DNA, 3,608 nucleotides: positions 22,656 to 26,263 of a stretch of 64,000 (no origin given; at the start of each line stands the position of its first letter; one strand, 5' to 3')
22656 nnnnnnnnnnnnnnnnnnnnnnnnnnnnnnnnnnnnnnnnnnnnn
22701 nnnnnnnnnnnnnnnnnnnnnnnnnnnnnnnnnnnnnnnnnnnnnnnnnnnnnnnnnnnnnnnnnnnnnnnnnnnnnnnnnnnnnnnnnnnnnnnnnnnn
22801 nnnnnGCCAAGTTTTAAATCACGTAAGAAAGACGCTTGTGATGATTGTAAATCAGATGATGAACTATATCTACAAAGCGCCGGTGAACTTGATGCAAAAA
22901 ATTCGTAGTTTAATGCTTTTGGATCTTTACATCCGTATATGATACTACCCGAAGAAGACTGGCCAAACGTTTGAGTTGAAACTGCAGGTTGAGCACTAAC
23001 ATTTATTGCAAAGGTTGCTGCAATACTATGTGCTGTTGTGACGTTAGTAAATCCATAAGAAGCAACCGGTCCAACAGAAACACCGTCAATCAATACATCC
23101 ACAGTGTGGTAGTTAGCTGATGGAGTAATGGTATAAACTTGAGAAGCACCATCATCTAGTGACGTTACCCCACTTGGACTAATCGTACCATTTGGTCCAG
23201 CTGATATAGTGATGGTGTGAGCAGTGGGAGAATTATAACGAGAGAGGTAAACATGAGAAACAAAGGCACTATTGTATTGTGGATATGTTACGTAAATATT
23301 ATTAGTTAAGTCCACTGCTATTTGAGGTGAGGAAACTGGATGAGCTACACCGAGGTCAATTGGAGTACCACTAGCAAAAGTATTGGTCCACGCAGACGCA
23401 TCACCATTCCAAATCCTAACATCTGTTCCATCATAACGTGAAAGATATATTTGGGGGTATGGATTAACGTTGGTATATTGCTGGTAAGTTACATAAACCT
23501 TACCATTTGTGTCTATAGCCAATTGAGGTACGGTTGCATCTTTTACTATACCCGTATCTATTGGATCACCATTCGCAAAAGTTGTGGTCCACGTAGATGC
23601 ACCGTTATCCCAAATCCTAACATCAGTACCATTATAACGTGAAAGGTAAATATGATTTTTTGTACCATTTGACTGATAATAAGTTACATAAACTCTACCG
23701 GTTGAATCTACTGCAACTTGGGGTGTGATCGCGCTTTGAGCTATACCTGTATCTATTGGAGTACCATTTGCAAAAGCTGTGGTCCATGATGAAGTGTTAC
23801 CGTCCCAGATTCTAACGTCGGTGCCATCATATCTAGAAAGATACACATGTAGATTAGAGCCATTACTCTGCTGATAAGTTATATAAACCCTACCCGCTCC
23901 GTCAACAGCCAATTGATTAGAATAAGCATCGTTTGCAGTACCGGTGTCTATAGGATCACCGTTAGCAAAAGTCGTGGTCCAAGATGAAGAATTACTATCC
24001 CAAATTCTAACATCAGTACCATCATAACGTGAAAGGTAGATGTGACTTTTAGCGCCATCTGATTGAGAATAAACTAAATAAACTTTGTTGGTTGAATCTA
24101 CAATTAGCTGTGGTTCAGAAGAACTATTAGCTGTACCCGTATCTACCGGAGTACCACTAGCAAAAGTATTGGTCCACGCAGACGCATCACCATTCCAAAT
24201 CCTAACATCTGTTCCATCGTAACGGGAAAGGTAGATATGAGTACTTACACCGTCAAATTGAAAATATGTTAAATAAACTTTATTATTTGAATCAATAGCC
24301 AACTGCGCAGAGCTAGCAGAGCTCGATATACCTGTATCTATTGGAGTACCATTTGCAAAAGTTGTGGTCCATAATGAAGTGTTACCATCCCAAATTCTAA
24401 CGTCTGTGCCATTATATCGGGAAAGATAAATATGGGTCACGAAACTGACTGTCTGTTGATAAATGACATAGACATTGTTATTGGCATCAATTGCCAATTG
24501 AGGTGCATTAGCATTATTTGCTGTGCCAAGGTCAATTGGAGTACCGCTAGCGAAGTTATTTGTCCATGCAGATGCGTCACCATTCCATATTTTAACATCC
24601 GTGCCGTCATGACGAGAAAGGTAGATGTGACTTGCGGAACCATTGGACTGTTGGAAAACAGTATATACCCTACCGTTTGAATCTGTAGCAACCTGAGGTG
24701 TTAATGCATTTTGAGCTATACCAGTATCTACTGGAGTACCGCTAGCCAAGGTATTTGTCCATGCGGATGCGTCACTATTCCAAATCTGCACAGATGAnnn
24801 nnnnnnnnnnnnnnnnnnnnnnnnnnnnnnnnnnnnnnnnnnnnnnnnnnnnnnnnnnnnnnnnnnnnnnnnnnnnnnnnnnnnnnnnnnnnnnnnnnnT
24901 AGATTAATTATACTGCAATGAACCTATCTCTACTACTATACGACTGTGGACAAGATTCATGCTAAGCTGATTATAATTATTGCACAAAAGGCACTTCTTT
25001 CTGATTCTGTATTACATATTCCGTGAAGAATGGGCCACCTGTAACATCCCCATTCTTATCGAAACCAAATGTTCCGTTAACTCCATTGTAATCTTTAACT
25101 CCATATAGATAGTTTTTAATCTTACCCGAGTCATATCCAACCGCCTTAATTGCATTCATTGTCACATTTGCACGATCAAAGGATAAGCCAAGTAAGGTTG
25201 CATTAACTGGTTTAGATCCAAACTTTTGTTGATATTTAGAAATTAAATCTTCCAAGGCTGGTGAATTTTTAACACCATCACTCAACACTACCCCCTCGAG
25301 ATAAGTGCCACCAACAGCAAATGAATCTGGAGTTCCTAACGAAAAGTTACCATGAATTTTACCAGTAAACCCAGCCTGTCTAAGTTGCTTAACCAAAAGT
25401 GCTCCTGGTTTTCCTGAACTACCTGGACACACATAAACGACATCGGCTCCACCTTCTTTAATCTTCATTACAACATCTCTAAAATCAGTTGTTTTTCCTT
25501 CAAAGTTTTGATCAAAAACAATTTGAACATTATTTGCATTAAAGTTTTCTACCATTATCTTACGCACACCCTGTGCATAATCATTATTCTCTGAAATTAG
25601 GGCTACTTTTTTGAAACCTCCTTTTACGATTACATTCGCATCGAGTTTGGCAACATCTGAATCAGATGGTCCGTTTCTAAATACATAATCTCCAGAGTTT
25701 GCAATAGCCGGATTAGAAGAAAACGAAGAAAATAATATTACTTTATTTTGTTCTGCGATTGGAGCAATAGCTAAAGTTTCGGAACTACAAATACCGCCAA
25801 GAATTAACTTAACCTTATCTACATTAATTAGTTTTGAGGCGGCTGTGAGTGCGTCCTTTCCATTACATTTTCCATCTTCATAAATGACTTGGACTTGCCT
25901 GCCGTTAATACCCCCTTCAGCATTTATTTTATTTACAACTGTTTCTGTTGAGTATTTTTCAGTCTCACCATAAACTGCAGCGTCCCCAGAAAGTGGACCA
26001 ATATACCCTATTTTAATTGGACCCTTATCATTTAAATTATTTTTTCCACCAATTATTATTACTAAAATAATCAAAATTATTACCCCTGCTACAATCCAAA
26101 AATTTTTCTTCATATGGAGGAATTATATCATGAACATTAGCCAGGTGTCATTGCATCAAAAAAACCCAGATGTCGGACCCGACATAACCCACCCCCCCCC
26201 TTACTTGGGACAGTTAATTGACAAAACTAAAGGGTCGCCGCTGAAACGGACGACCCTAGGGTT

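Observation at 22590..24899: Wall-anchored protein built from ten near-identical 48-aa repeats (144-bp DNA period) plus InlB-B-like and peptidoglycan-binding domains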

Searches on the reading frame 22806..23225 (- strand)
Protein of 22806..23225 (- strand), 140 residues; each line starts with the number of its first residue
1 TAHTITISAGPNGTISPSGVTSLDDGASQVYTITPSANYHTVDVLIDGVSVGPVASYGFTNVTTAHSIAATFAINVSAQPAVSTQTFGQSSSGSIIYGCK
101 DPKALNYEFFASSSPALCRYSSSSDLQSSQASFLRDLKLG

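Call 19: search_protein_families(library=pfam, proteins=[window:22806-23225:-], max_evalue=10)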
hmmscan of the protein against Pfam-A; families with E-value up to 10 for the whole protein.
seq(140 aa): 2 families
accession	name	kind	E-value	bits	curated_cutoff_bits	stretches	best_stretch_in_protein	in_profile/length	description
PF02470.25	MlaD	-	0.042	14.5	25.1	1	43-96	20-71/81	MlaD protein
PF18998.6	Flg_new_2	-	0.37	11.2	23.6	1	3-74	1-71/73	Divergent InlB B-repeat domain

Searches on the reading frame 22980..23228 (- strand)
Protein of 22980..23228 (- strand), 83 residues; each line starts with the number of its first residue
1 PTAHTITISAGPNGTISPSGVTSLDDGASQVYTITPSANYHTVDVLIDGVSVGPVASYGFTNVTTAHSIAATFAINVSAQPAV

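Call 48: search_protein_families(library=pfam, alignment_id=A2, max_evalue=0.01)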
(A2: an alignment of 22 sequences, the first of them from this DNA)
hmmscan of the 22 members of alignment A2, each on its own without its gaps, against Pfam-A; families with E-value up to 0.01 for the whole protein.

A. member 1, seq(83 aa): 0 families

B. families by the number of members that match (of 22 scanned): 3 families
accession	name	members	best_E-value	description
PF18998.6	Flg_new_2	17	5.8e-09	Divergent InlB B-repeat domain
PF08669.17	GCV_T_C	1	0.0011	Glycine cleavage T-protein C-terminal barrel domain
PF02470.25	MlaD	1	0.0053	MlaD protein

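Call 49: search_solved_structures(query=A2, max_evalue=1)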
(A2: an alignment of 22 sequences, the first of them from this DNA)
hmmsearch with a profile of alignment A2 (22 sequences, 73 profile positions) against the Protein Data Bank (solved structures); distinct sequences matched with E-value up to 1: 0.

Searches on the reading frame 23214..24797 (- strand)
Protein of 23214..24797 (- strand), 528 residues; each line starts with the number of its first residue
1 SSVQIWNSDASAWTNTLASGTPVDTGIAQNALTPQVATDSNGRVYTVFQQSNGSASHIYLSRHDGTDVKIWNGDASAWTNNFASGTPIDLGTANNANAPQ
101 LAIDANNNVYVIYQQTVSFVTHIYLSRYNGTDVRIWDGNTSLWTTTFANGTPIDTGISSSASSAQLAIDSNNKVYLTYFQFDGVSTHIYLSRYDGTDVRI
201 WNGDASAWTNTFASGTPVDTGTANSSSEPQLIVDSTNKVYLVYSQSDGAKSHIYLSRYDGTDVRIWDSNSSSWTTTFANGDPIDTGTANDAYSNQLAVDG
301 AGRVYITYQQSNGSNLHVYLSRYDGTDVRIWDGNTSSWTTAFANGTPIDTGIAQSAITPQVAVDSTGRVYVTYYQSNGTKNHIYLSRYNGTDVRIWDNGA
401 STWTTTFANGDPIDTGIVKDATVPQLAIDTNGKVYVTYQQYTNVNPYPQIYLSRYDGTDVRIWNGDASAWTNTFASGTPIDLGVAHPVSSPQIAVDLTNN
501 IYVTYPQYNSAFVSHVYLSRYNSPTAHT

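Call 42: search_protein_representatives(protein=window:23214-24797:-)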
Query: 528 residues. Proteins with E-value up to 0.001 (for the whole library): 1267; up to 1e-10: 378; up to 1e-30: 55. The best 150 are listed.
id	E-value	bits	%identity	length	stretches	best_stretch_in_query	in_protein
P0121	2.1e-292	987.1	50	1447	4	68-416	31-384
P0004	1.5e-227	773.1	62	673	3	165-440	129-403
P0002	1.1e-217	740.5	60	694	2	1-527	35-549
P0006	3.6e-215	732.2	48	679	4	186-414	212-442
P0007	1.5e-192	657.6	55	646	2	135-440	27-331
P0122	4.9e-167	573.4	54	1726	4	188-440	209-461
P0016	3.1e-164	564.2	56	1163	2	3-441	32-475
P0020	4.3e-152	524.1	55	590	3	196-442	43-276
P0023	4.9e-146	504.1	50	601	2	240-525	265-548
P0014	9.0e-140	483.4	44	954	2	326-480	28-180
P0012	7.6e-139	480.4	48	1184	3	197-417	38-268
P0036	2.3e-137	475.5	48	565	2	152-450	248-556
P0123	1.3e-129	449.9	65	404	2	196-440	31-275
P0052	9.5e-128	443.8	44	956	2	22-429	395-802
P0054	2.0e-123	429.5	45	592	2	198-480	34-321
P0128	1.1e-68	248.9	36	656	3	253-475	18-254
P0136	3.0e-51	191.4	35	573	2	25-385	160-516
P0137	4.2e-51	190.9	32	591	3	161-442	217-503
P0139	2.0e-45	172.2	32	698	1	11-460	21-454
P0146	1.6e-42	162.5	32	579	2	218-441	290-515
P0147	2.6e-40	155.3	33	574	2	85-439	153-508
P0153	2.2e-35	139.0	35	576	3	11-121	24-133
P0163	2.8e-29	118.9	30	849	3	37-519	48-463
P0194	6.9e-22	94.5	35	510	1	4-390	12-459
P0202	3.5e-21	92.2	34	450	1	23-388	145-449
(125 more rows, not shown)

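Call 43: search_protein_families(library=ncbifam, proteins=[P0136, P0137, P0139, P0146, P0147, P0153, P0163, P0194, P0202, P0128], max_evalue=0.001)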
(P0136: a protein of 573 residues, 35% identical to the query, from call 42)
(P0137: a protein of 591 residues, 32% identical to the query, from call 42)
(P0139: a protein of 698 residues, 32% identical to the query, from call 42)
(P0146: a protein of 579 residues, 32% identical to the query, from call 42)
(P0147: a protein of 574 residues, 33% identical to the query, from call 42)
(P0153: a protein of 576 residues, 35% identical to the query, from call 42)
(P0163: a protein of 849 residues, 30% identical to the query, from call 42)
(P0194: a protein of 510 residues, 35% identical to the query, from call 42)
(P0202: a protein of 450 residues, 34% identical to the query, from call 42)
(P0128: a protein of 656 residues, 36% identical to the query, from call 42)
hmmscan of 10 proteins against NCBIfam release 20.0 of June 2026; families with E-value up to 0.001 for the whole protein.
P0136 (573 aa): 0 families

P0137 (591 aa): 0 families

P0139 (698 aa): 3 families
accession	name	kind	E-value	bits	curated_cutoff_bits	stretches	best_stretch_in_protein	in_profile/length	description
NF052228.1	T9SS_PorZ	equivalog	1.3e-16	60.2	260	1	606-697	670-756/757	type IX secretion system anionic LPS delivery protein PorZ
TIGR04183.1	Por_Secre_tail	domain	1.7e-06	27.9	23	1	611-696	1-71/72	T9SS type A sorting domain-containing protein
NF033707.1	T9SS_sortase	equivalog_domain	0.00013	19.8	420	1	595-683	985-1076/1095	type IX secretion system sortase PorU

P0146 (579 aa): 0 families

P0147 (574 aa): 1 family
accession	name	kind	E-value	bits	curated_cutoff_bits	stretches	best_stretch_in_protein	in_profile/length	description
NF053835.1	PDIAV_lipo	equivalog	5e-05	22.8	90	1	48-372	39-337/458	PDIAV motif-containing lipoprotein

P0153 (576 aa): 1 family
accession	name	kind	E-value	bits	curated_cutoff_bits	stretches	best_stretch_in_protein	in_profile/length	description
NF058597.1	CoaZ_rpt_PGGG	domain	1.8e-06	27.9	30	0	436-473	3-40/88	choice-of-anchor Z repeating domain-containing protein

P0163 (849 aa): 0 families

P0194 (510 aa): 0 families

P0202 (450 aa): 1 family
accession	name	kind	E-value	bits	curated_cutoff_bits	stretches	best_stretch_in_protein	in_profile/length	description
NF053835.1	PDIAV_lipo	equivalog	8.9e-15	55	90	2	149-344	85-291/458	PDIAV motif-containing lipoprotein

P0128 (656 aa): 0 families

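Call 44: search_protein_families(library=pfam, proteins=[P0136, P0137, P0139, P0146, P0147, P0153, P0163, P0194, P0202, P0128], max_evalue=0.001)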
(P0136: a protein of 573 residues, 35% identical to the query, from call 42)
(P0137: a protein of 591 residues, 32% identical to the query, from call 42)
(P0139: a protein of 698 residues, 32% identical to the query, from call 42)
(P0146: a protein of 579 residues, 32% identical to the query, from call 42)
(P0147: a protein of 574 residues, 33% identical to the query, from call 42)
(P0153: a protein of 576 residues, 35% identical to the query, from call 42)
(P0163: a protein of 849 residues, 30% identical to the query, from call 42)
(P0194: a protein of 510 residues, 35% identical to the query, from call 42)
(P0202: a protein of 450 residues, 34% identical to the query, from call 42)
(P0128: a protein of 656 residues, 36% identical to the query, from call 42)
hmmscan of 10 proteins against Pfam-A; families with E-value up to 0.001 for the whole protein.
P0136 (573 aa): 0 families

P0137 (591 aa): 1 family
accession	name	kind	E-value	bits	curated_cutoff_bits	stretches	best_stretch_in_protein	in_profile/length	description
PF06739.17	SBBP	-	6.3e-05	23.3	20.5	0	219-233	15-29/38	Beta-propeller repeat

P0139 (698 aa): 1 family
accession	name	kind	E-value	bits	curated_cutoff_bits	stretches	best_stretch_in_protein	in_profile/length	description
PF13585.12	CHU_C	-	9.5e-07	29.3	27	1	625-689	16-77/86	CHU_C Type IX secretion signal domain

P0146 (579 aa): 0 families

P0147 (574 aa): 2 families
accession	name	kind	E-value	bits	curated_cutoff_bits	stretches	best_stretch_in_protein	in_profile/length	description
PF20762.2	DUF6836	-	0.00019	22.3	24.2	0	493-513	74-94/115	Domain of unknown function (DUF6836)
PF11011.13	DUF2849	-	0.00061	20.9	22.5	0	320-346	8-34/86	Protein of unknown function (DUF2849)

P0153 (576 aa): 3 families
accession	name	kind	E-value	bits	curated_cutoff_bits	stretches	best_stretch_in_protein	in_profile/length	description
PF01833.30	TIG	-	0.00014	22.2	20.9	0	436-512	1-71/84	IPT/TIG domain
PF15892.11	BNR_4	-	0.00044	20.1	27.3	0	47-84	228-267/272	BNR repeat-containing family member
PF15595.11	Imm51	-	0.0006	20.1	29.8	0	43-65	53-75/104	Immunity protein 51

P0163 (849 aa): 1 family
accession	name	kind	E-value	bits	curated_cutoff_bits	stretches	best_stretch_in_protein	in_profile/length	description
PF15892.11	BNR_4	-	9e-08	32.2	27.3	0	96-140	221-266/272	BNR repeat-containing family member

P0194 (510 aa): 0 families

P0202 (450 aa): 1 family
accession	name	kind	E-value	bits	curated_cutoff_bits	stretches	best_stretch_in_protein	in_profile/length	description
PF13205.12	Big_5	-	1.5e-22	80.8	23.6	1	30-132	1-104/105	Bacterial Ig-like domain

P0128 (656 aa): 0 families

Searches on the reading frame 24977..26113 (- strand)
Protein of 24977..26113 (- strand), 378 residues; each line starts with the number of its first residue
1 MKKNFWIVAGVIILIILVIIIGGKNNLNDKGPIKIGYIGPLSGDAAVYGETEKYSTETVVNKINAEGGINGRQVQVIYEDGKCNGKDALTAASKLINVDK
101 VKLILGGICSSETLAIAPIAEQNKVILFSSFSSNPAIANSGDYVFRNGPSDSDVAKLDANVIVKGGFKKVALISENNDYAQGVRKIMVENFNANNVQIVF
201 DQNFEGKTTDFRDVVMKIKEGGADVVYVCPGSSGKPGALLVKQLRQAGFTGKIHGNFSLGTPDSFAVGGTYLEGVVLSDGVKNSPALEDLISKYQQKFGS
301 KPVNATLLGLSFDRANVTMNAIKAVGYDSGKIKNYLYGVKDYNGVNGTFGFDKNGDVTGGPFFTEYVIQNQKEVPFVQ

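Call 18: search_protein_families(library=pfam, proteins=[window:24977-26113:-], max_evalue=0.001)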
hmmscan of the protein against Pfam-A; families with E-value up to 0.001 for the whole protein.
window:24977-26113:- (378 aa): 3 families
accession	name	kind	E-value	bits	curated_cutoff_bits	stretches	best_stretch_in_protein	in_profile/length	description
PF13458.12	Peripla_BP_6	-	1.3e-54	186.6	31.7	1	32-355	1-326/343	Periplasmic binding protein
PF01094.35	ANF_receptor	-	1.9e-29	103.3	25.4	1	60-358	10-341/353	Receptor family ligand binding region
PF13433.12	Peripla_BP_5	-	3.1e-24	86.2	27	1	33-340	1-310/363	Periplasmic binding protein domain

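Call 53: find_homologous_proteins(query=window:24977-26113:-, max_evalue=1e-60)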
Query window:24977-26113:- (378 aa): 377 proteins with E <= 1e-60 among 5884 candidates; the best 120 are listed.
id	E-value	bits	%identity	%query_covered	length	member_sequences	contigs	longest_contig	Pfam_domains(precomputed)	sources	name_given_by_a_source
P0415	7.9e-169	580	71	94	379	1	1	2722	PF01094.35,PF13433.13,PF13458.13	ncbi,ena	ncbi:MAG: ABC transporter substrate-binding protein [bacterium]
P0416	8.0e-156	537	67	93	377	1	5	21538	PF01094.35,PF13433.13,PF13458.13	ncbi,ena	-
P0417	1.0e-151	523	63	99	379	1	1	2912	PF01094.35,PF13433.13,PF13458.13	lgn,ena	-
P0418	3.8e-146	505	63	93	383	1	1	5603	PF01094.35,PF13433.13,PF13458.13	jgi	jgi:branched-chain amino acid transport system substrate-binding protein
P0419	3.0e-140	486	60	93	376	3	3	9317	PF01094.35,PF13433.13,PF13458.13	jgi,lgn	jgi:branched-chain amino acid transport system substrate-binding protein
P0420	8.5e-140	484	60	93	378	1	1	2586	PF01094.35,PF13433.13,PF13458.13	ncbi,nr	ncbi:MAG: ABC transporter substrate-binding protein [Candidatus Daviesbacteria bacterium]|nr:ABC tra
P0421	1.1e-137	477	59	92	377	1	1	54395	PF01094.35,PF13433.13,PF13458.13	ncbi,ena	-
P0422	1.0e-136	474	57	99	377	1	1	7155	PF01094.35,PF13433.13,PF13458.13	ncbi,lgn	-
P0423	1.1e-135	471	58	92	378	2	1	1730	PF01094.35,PF13433.13,PF13458.13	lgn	-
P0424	4.1e-135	469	56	98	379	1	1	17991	PF01094.35,PF13433.13,PF13458.13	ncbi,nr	ncbi:MAG: ABC transporter substrate-binding protein [Candidatus Taylorbacteria bacterium]|nr:ABC tra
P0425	5.9e-126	439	57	92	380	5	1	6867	PF01094.35,PF13433.13,PF13458.13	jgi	-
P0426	6.0e-121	422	59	87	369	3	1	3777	PF01094.35,PF13433.13,PF13458.13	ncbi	-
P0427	1.7e-119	417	54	99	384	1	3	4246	PF01094.35,PF13433.13,PF13458.13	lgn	-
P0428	3.1e-119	417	56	92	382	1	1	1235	PF01094.35,PF13433.13,PF13458.13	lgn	-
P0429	1.1e-116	408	53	92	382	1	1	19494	PF01094.35,PF13433.13,PF13458.13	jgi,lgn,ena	-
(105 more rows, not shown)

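Call 54: find_encoding_contigs(protein=P0416, flank=8000, max_places=2)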
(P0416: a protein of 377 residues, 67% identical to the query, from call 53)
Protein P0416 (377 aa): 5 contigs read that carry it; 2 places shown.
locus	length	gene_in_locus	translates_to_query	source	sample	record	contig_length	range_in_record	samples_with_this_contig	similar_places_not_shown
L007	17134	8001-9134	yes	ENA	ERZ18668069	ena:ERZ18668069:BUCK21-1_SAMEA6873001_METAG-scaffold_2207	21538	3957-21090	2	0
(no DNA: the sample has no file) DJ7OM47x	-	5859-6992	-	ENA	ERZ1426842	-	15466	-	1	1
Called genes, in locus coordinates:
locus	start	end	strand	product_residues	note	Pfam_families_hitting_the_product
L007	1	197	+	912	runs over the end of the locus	PF02861:Clp_N, PF23569:NBD_SMAX1, PF00004:AAA, PF17871:AAA_lid_9, PF00004:AAA, PF07724:AAA_2, PF07728:AAA_5, PF10431:ClpB_D2-small, +5 more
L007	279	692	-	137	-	-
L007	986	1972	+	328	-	-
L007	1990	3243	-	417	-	PF01168:Ala_racemase_N, PF00842:Ala_racemase_C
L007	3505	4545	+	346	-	-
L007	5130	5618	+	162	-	-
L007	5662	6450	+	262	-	PF20879:SidM_N (faint), PF01909:NTP_transf_2 (faint), PF18765:Polbeta (faint)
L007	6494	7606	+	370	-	PF13433:Peripla_BP_5, PF13458:Peripla_BP_6, PF01094:ANF_receptor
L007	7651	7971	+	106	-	-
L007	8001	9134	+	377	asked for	PF13433:Peripla_BP_5, PF13458:Peripla_BP_6, PF01094:ANF_receptor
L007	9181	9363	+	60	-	-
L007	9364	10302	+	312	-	PF01094:ANF_receptor, PF13433:Peripla_BP_5, PF13458:Peripla_BP_6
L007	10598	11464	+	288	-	PF02653:BPD_transp_2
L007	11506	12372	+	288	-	PF02653:BPD_transp_2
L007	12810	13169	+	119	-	-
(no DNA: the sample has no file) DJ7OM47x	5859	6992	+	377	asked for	PF13433:Peripla_BP_5, PF13458:Peripla_BP_6, PF01094:ANF_receptor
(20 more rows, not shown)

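Call 55: find_encoding_contigs(protein=P0421, flank=8000, max_places=1)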
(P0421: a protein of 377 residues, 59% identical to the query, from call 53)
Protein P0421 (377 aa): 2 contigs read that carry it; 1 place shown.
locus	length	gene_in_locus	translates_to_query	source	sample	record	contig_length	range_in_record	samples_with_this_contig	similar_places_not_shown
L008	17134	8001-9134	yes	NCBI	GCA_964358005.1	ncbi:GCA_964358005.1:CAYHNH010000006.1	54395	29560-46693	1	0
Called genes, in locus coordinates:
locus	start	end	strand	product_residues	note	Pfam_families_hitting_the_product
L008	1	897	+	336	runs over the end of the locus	PF01594:AI-2E_transport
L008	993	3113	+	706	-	PF02518:HATPase_c, PF00204:DNA_gyraseB, PF01751:Toprim, PF00986:DNA_gyraseB_C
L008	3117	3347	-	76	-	PF10049:DUF2283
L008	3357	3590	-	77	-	PF14076:DUF4258 (faint)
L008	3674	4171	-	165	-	PF00011:HSP20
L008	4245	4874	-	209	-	PF13367:PrsW-protease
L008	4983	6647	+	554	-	PF03717:PBP_dimer, PF00905:Transpeptidase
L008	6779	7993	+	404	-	PF13433:Peripla_BP_5, PF13458:Peripla_BP_6, PF01094:ANF_receptor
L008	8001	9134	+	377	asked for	PF13433:Peripla_BP_5, PF13458:Peripla_BP_6, PF01094:ANF_receptor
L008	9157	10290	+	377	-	PF13433:Peripla_BP_5, PF13458:Peripla_BP_6, PF01094:ANF_receptor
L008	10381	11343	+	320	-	-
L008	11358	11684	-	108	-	-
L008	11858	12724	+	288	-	PF02653:BPD_transp_2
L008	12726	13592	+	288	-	PF02653:BPD_transp_2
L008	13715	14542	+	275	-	-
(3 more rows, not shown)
